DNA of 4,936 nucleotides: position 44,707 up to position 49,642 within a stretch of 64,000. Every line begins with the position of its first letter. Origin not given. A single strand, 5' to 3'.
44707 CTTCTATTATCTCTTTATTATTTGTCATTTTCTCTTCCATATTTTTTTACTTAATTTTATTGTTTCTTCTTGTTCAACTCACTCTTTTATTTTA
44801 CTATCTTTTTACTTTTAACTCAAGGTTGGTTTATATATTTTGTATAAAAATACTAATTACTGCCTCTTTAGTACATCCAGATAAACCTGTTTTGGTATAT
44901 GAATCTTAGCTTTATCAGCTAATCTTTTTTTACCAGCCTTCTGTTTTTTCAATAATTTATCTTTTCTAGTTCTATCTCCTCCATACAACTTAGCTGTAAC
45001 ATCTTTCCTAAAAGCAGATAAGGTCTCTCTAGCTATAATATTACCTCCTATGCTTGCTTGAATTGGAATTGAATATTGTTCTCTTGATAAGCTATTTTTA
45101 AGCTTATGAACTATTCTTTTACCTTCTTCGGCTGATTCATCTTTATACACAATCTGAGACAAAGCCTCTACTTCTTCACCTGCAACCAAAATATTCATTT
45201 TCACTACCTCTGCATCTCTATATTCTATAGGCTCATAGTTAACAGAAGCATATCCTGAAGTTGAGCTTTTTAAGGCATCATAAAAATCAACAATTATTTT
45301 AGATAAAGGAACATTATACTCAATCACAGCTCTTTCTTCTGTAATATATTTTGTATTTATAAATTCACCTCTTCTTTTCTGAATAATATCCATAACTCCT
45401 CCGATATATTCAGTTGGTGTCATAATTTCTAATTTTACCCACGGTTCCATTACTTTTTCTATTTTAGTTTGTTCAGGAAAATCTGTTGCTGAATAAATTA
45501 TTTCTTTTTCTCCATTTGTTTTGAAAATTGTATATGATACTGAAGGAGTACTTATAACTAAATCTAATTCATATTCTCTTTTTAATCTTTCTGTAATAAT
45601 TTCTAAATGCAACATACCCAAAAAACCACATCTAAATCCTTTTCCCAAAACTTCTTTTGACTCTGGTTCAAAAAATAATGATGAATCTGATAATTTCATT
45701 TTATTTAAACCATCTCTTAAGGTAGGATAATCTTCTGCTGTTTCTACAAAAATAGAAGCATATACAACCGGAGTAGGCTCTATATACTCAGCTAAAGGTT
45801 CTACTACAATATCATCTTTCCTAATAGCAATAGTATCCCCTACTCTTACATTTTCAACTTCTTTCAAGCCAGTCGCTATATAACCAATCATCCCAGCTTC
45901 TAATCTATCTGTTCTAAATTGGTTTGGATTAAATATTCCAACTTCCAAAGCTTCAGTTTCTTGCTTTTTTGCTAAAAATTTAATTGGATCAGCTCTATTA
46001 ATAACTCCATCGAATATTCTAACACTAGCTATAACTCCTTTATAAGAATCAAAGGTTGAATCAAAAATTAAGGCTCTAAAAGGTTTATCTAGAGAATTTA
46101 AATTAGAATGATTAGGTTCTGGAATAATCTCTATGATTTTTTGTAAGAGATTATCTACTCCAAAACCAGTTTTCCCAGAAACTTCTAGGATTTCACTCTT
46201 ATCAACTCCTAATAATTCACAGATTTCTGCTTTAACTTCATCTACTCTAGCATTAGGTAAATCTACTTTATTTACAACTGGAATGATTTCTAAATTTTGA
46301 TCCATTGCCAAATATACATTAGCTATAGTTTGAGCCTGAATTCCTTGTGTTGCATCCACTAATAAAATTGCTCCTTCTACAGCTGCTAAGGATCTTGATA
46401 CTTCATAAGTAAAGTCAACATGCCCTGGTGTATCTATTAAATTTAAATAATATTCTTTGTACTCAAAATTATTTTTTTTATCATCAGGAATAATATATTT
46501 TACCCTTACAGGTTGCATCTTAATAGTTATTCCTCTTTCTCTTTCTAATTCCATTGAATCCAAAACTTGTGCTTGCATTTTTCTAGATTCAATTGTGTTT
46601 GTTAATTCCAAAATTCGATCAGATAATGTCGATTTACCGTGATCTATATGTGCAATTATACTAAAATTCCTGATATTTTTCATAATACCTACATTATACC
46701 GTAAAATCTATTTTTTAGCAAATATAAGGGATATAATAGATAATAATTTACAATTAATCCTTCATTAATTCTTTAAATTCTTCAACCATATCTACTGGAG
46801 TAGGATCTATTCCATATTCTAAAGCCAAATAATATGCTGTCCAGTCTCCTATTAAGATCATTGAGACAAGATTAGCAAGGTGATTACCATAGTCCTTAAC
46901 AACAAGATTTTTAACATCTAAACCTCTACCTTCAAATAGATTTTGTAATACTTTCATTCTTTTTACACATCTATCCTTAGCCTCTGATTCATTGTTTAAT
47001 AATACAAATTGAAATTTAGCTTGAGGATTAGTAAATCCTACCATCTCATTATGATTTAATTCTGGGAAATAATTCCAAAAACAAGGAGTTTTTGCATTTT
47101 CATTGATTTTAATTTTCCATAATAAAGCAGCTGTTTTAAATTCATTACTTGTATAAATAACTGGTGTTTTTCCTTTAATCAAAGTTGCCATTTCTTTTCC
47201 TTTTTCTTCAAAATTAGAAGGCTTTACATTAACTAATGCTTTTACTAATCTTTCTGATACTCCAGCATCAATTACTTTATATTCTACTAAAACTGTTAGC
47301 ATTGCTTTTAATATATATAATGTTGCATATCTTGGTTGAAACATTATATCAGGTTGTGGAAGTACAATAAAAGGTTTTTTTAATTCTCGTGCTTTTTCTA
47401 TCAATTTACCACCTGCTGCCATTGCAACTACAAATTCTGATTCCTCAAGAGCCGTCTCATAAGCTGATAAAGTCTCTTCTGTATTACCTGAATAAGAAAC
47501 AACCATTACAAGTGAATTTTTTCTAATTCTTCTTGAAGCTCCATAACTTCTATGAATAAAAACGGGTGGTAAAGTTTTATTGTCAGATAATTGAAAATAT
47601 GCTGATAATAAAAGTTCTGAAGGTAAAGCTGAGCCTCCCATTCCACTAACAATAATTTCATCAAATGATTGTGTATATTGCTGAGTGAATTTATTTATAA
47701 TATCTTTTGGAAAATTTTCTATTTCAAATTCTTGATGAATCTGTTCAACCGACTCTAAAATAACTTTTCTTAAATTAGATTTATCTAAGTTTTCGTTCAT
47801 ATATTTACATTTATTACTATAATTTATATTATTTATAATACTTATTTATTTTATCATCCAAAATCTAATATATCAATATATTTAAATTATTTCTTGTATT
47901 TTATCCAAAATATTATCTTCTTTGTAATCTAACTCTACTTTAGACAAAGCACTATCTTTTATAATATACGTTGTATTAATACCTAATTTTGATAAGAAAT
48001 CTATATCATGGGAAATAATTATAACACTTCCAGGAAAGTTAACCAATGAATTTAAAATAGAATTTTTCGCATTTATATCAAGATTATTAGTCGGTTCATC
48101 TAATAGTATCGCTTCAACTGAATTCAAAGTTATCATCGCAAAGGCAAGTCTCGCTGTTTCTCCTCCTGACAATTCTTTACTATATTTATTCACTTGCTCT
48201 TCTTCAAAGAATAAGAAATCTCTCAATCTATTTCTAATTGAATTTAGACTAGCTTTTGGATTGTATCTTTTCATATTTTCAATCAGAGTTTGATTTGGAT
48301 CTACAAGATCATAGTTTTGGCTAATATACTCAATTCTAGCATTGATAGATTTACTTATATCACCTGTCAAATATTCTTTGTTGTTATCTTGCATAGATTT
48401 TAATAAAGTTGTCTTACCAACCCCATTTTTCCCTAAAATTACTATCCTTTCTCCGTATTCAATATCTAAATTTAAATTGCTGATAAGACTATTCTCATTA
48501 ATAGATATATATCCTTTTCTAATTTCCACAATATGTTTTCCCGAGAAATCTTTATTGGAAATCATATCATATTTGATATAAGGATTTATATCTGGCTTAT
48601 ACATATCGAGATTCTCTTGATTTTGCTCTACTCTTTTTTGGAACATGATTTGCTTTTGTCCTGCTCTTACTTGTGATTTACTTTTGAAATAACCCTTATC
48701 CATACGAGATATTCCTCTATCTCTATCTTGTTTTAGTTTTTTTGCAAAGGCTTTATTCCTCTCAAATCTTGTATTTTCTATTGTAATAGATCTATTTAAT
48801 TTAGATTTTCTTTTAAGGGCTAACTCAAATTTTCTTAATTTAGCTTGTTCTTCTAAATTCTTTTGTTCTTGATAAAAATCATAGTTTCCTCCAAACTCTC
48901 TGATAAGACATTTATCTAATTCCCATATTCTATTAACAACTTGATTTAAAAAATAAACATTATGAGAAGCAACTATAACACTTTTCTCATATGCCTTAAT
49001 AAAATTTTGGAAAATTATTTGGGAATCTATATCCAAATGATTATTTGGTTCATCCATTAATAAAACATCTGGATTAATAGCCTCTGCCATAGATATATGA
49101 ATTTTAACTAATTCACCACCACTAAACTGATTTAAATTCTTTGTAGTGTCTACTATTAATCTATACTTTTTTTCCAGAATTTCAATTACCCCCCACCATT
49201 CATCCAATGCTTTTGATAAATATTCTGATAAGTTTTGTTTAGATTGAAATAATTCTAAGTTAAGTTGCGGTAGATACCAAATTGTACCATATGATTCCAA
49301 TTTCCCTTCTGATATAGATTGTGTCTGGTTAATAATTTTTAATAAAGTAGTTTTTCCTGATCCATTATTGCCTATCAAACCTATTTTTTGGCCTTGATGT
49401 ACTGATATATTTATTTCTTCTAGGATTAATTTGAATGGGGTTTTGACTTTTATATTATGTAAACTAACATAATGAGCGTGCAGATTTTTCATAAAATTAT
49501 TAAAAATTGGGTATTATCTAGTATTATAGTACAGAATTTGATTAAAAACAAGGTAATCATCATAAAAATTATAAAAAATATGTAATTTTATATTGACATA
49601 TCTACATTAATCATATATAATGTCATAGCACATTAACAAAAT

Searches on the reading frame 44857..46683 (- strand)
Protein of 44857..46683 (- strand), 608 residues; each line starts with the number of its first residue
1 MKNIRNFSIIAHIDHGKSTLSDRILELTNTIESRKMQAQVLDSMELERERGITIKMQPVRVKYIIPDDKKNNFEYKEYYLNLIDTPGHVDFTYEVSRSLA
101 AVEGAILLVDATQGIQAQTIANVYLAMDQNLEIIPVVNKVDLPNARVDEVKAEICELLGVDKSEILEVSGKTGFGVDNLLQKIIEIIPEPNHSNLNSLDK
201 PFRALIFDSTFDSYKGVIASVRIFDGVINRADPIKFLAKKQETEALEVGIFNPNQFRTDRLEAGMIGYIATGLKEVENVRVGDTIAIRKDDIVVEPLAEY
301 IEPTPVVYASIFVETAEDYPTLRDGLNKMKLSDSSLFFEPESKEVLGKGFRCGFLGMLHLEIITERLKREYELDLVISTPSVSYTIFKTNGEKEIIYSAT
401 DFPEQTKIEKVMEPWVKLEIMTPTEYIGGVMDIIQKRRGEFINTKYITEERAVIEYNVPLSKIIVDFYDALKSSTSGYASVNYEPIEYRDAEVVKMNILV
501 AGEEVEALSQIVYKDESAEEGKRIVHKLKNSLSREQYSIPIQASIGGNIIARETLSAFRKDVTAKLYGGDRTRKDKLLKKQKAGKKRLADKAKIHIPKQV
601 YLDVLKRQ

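Call 13: search_protein_families(library=pfam, proteins=[window:44857-46683:-], max_evalue=0.001)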
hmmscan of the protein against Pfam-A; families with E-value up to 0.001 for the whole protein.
window:44857-46683:- (608 aa): 7 families
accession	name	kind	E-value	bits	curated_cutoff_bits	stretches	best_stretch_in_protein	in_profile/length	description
PF00009.33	GTP_EFTU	-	1.4e-57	194.8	26.5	1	2-188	1-187/188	Elongation factor Tu GTP binding domain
PF06421.17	LepA_C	-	5.6e-38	129.8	29.7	1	500-606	1-107/107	GTP-binding protein LepA C-terminus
PF00679.30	EFG_C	-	2.1e-24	85.8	27.9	1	411-497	2-87/89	Elongation factor G C-terminus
PF14492.12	EFG_III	-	1.6e-08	34.9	27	1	303-377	2-73/75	Elongation Factor G, domain III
PF03144.31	GTP_EFTU_D2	-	2.7e-08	34.6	30.3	1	216-286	1-73/73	Elongation factor Tu domain 2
PF22042.2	EF-G_D2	-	4.9e-06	27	27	1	201-285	1-81/84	Elongation factor G domain 2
PF00071.28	Ras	-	0.00041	20.4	21.6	1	70-187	40-160/162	Ras family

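Call 59: find_homologous_proteins(query=window:44857-46683:-, max_evalue=1e-50)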
Query window:44857-46683:- (608 aa): 8000 proteins with E <= 1e-50 among 8000 candidates; the best 120 are listed.
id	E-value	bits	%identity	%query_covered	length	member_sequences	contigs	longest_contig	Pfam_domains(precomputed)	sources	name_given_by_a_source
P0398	0.0e+0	1318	99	100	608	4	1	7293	PF00679.31,PF14492.13,PF06421.18,PF00009.34,PF03144.32,PF22042.3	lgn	-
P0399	0.0e+0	1044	78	100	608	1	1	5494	PF00679.31,PF14492.13,PF06421.18,PF00009.34,PF03144.32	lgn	-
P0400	0.0e+0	1019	76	100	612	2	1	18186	PF00679.31,PF14492.13,PF06421.18,PF00009.34,PF03144.32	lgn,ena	-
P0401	7.2e-285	964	73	100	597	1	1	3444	PF00679.31,PF14492.13,PF06421.18,PF00009.34,PF03144.32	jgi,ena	jgi:GTP-binding protein LepA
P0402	1.9e-283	959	73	100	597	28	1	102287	PF00679.31,PF14492.13,PF06421.18,PF00009.34,PF03144.32,PF00071.29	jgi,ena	jgi:GTP-binding protein LepA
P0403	2.9e-282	955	73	100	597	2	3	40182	PF00679.31,PF14492.13,PF06421.18,PF00009.34,PF03144.32,PF00071.29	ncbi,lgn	-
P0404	8.8e-280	947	72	100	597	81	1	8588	PF00679.31,PF14492.13,PF06421.18,PF00009.34,PF03144.32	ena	-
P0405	9.6e-275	930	70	100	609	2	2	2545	PF00679.31,PF14492.13,PF06421.18,PF00009.34,PF03144.32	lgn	-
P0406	1.2e-266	904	68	100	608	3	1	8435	PF00679.31,PF14492.13,PF06421.18,PF00009.34,PF03144.32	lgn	-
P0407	3.1e-265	899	69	100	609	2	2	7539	PF00679.31,PF14492.13,PF06421.18,PF00009.34,PF03144.32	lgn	-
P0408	2.4e-253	860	66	100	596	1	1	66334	PF00679.31,PF14492.13,PF06421.18,PF00009.34,PF03144.32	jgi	jgi:GTP-binding protein LepA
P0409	1.0e-232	792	58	100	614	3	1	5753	PF00679.31,PF14492.13,PF06421.18,PF00009.34,PF03144.32,PF22042.3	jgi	-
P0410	2.2e-228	777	58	100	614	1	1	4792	PF00679.31,PF14492.13,PF06421.18,PF00009.34,PF03144.32,PF22042.3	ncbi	-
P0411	3.5e-223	760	58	100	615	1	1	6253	PF00679.31,PF06421.18,PF00009.34,PF03144.32,PF22042.3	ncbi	-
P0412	3.3e-221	754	58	100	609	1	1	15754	PF00679.31,PF14492.13,PF06421.18,PF00009.34,PF03144.32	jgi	-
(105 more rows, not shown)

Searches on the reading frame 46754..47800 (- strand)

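Call 13: search_protein_families(library=pfam, proteins=[window:46754-47800:-], max_evalue=0.001)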
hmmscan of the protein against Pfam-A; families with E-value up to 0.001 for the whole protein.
window:46754-47800:- (348 aa): 1 family
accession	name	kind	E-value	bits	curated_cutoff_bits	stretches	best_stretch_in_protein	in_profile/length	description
PF10432.14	bact-PGI_C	-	8.4e-43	146.3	24.5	1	198-345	2-150/151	Bacterial phospho-glucose isomerase C-terminal SIS domain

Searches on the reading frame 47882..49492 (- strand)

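Call 13: search_protein_families(library=pfam, proteins=[window:47882-49492:-], max_evalue=0.001)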
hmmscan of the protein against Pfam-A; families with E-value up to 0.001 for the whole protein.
window:47882-49492:- (536 aa): 20 families
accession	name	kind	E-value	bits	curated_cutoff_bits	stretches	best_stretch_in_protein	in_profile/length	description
PF00005.33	ABC_tran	-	1.3e-41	142.8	25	2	338-469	2-137/137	ABC transporter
PF13304.12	AAA_21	-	1.7e-14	55.1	27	0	38-66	3-41/304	AAA domain, putative AbiEii toxin, Type IV TA system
PF02463.25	SMC_N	-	1.8e-08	34.5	40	0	13-54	4-44/220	RecF/RecN/SMC N terminal domain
PF05729.18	NACHT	-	9.8e-08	32.4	26.7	0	39-118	5-91/167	NACHT domain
PF03193.22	RsgA_GTPase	-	1.3e-07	32.1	30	1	328-383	88-141/174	RsgA GTPase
PF13479.12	AAA_24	-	7.1e-07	29.7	27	0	349-375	4-26/195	AAA domain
PF00006.31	ATP-synt_ab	-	1.1e-06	28.9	29.5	0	29-57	9-37/213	ATP synthase alpha/beta family, nucleotide-binding domain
PF13555.12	AAA_29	-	1.6e-06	28.2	27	0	31-51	19-39/61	P-loop containing region of AAA domain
PF13401.12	AAA_22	-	3.9e-06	27.6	27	0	350-413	8-64/130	AAA domain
PF00931.28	NB-ARC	-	8.8e-06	25.6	23.5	0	35-67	19-51/248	NB-ARC domain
PF08477.19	Roc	-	1e-05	26.2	27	0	349-372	1-24/119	Ras of Complex, Roc, domain of DAPkinase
PF13238.12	AAA_18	-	1.1e-05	26.3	29.4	0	350-382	1-30/128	AAA domain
PF10662.15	PduV-EutP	-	1.3e-05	25.5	21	0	348-375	2-29/143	Ethanolamine utilisation - propanediol utilisation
PF13521.12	AAA_28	-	4e-05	24.3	27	0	349-371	1-24/164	AAA domain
PF00004.35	AAA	-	0.00011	23.1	21.2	0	39-61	3-25/131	ATPase family associated with various cellular activities (AAA)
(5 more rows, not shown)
